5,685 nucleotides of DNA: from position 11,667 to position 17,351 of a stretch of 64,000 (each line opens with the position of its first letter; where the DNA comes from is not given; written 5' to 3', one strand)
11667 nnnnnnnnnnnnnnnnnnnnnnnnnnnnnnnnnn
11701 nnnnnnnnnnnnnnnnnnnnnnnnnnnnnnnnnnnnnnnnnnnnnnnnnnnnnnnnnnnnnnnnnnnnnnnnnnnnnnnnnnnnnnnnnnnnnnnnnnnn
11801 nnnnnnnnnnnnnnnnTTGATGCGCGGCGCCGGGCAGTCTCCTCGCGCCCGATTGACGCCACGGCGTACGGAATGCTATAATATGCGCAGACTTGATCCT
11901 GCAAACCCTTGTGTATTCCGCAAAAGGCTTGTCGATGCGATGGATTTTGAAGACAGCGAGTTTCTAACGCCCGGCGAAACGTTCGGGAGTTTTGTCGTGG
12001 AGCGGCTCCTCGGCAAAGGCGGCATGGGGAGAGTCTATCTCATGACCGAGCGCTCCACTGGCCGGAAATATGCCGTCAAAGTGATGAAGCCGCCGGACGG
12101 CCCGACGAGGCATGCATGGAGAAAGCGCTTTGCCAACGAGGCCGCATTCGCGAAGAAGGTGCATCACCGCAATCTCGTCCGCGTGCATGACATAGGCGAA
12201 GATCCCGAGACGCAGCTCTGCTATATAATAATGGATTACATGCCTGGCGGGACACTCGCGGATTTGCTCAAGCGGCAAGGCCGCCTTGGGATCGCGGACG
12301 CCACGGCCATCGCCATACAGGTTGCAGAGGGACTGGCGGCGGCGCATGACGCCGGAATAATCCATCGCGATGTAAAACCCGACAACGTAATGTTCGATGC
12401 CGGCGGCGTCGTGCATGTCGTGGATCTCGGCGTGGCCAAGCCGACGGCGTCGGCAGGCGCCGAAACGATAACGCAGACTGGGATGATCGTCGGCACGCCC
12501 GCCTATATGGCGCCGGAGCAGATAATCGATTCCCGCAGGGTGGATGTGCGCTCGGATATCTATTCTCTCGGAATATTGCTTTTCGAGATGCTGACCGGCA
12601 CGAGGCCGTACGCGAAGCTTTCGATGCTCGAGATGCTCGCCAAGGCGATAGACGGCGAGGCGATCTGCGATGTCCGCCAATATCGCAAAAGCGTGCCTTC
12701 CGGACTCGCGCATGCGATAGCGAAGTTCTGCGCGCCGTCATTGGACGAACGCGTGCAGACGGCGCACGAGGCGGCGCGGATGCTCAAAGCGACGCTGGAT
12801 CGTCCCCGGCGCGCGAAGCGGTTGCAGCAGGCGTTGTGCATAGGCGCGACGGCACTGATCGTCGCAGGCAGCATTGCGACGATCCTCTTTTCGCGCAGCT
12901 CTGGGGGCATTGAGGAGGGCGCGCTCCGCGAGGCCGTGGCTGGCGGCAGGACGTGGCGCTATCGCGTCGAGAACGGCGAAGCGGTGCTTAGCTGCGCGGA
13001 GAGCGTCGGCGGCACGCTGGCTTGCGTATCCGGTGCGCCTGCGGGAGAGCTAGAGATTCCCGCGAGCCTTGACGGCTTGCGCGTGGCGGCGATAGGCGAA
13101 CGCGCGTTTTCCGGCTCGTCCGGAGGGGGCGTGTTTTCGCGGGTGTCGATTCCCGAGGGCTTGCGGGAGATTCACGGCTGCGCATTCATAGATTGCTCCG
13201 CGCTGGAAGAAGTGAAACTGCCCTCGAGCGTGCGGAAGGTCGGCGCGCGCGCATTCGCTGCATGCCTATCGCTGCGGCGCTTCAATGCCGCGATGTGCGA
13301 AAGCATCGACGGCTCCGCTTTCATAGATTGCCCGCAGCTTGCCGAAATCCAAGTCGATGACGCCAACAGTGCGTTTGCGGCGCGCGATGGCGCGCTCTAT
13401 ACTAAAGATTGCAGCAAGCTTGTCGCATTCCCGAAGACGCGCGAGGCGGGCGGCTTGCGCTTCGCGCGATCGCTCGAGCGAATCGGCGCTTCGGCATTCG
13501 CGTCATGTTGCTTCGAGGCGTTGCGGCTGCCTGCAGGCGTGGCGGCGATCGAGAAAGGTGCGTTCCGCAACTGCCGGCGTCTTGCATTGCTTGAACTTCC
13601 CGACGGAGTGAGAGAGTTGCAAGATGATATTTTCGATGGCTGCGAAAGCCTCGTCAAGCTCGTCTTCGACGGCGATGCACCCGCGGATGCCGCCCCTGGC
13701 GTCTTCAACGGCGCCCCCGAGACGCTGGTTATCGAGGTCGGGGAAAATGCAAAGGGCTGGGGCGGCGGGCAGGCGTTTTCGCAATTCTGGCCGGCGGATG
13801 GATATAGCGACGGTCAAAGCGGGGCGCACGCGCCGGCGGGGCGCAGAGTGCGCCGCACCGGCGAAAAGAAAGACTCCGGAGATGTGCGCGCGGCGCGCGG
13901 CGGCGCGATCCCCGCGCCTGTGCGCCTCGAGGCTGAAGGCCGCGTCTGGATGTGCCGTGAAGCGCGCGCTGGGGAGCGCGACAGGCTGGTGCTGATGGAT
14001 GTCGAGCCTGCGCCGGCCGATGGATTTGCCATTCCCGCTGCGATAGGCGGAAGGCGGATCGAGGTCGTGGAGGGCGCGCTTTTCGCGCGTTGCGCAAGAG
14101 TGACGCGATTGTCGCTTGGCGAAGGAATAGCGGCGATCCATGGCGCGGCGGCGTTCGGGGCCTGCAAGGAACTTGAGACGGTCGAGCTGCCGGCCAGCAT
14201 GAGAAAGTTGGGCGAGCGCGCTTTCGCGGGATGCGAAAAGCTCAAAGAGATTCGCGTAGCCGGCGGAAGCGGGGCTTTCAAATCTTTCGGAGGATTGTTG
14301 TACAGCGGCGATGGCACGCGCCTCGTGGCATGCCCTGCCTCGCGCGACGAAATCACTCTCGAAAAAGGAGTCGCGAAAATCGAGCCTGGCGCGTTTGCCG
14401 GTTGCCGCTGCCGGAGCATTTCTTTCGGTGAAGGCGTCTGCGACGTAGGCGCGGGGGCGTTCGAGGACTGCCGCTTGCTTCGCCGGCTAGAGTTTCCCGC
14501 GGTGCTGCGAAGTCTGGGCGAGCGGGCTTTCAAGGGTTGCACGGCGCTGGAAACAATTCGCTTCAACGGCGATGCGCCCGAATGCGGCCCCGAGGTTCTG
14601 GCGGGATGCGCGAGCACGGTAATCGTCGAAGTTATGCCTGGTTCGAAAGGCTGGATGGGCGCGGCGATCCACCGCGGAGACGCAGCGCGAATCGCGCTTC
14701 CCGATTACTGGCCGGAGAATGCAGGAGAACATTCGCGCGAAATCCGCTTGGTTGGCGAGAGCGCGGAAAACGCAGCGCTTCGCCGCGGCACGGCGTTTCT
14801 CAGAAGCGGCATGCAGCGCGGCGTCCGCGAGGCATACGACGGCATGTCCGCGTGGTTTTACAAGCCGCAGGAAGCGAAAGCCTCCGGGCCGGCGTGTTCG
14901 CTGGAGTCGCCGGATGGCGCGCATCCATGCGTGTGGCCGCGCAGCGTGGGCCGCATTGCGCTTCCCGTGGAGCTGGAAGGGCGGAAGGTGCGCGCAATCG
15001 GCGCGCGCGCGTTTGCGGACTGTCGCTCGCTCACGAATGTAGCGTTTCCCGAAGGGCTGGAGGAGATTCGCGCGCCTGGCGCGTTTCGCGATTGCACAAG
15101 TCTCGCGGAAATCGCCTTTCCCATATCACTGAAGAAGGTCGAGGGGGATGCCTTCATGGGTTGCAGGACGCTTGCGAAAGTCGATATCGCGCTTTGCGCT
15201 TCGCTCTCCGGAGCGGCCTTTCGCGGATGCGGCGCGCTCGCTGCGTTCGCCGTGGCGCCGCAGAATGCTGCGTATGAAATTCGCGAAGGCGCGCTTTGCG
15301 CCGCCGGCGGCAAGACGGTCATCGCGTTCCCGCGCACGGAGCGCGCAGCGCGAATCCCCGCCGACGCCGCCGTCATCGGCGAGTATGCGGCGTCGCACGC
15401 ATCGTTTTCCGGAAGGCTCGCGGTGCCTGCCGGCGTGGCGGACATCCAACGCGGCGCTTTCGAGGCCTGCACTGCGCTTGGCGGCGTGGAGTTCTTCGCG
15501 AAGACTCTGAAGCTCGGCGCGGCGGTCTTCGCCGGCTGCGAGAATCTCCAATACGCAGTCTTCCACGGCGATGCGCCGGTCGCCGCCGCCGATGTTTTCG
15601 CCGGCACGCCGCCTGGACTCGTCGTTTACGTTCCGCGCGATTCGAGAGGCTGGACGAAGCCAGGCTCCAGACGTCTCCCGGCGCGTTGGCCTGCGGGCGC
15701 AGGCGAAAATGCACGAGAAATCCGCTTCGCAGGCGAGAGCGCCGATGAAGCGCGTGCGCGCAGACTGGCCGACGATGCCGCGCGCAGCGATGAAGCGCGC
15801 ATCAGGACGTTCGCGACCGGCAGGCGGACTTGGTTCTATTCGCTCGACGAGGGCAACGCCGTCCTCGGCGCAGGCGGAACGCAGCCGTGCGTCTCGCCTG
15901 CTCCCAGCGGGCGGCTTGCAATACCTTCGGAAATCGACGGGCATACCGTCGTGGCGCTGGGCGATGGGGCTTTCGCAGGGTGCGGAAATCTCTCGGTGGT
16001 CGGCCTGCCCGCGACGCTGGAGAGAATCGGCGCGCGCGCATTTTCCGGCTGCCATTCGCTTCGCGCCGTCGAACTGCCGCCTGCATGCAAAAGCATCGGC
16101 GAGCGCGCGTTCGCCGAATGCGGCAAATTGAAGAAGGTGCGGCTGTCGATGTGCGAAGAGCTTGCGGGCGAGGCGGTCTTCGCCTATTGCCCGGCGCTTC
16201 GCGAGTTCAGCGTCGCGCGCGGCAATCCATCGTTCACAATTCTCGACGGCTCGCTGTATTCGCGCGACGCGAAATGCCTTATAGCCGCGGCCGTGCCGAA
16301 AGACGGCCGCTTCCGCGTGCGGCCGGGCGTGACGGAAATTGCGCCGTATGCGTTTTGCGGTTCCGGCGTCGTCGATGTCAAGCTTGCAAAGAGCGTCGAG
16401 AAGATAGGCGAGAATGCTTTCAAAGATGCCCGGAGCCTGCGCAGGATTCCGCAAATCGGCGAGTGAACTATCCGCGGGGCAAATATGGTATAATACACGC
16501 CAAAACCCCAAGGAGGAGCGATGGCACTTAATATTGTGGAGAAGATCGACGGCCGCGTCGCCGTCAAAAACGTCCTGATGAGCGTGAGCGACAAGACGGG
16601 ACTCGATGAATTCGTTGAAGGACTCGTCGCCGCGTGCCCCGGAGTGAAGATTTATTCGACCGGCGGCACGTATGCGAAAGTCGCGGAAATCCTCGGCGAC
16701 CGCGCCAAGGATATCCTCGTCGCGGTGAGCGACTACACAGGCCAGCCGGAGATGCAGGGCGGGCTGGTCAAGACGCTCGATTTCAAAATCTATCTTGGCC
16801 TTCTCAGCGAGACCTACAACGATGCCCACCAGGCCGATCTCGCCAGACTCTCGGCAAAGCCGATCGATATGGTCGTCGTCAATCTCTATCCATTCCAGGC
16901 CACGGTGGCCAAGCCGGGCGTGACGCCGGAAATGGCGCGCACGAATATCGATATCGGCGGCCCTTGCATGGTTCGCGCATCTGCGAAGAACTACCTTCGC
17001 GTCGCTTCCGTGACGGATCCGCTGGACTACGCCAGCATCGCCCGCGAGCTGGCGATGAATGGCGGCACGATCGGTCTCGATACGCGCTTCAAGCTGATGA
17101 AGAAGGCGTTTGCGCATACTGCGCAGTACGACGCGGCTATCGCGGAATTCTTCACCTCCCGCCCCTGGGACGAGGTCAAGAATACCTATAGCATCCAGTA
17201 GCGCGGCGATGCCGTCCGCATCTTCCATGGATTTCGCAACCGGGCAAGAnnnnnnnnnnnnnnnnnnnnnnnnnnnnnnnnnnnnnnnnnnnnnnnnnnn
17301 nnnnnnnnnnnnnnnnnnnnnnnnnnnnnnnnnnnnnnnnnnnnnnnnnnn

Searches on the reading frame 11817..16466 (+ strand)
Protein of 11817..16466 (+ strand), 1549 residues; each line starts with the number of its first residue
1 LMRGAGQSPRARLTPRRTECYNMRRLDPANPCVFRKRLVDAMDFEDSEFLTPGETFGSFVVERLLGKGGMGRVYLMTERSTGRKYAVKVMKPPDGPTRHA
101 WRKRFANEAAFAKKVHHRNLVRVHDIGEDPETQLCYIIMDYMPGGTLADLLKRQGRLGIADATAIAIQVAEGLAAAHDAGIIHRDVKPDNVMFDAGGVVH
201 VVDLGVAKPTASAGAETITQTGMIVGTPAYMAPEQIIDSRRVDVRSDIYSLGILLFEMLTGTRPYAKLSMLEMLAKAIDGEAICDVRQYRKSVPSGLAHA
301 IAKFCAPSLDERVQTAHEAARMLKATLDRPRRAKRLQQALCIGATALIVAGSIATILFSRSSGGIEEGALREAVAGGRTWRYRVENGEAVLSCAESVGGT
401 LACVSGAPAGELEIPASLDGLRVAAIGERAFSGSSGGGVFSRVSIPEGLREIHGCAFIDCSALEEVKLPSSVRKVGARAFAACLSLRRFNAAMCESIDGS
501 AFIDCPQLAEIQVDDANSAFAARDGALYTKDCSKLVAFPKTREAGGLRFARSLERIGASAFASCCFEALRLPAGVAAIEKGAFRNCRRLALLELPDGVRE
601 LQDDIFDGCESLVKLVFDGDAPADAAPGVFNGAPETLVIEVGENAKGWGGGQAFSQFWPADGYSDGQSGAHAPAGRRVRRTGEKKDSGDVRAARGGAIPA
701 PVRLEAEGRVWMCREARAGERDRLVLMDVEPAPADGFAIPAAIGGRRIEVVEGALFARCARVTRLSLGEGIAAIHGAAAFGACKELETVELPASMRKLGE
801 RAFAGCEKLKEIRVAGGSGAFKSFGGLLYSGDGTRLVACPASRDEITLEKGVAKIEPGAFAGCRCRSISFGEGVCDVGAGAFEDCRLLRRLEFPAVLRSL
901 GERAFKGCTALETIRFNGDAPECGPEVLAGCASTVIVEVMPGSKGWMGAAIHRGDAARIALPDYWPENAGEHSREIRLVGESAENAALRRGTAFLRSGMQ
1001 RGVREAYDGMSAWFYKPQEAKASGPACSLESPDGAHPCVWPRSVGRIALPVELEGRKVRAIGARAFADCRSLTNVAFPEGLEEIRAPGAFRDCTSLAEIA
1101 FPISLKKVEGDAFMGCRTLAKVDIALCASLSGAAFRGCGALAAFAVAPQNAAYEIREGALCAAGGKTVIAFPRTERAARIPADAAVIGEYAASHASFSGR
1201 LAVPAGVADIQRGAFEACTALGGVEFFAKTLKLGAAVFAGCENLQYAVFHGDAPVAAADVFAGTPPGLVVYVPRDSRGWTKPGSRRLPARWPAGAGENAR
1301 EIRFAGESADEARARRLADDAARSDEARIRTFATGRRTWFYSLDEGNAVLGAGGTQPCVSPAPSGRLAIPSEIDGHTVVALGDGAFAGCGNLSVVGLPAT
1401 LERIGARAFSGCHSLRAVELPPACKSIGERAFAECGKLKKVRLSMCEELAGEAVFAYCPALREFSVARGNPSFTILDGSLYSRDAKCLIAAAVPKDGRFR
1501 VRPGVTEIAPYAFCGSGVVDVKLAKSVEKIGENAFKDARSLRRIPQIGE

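Call 86: search_protein_families(library=pfam, proteins=[window:11817-16466:+], max_evalue=0.0001)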
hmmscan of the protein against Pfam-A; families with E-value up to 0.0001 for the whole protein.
window:11817-16466:+ (1549 aa): 5 families
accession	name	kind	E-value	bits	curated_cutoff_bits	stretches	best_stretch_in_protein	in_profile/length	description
PF13306.12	LRR_5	-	1.9e-99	328.9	27.7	6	1381-1468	3-88/127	BspA type Leucine rich repeat region (6 copies)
PF00069.31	Pkinase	-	3.8e-51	174.5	31.7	1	60-305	2-244/263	Protein kinase domain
PF07714.23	PK_Tyr_Ser-Thr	-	1e-35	123.8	23.1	1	61-288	3-228/258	Protein tyrosine and serine/threonine kinase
PF01636.29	APH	-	2.3e-07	31.2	23.2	0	171-207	160-197/239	Phosphotransferase enzyme family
PF13855.12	LRR_8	-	3.6e-06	27.1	27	0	1378-1420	13-56/61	Leucine rich repeat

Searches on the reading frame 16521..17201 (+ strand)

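Call 85: search_protein_families(library=pfam, proteins=[window:16521-17201:+], max_evalue=0.0001)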
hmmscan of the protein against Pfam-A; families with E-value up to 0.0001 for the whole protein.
window:16521-17201:+ (226 aa): 2 families
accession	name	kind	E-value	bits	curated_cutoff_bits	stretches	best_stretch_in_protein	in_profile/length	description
PF01808.24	AICARFT_IMPCHas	-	8.4e-15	55.5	25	1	154-218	1-64/311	AICARFT/IMPCHase bienzyme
PF02142.27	MGS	-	9.2e-12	45.4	24.1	1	30-148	4-93/94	MGS-like domain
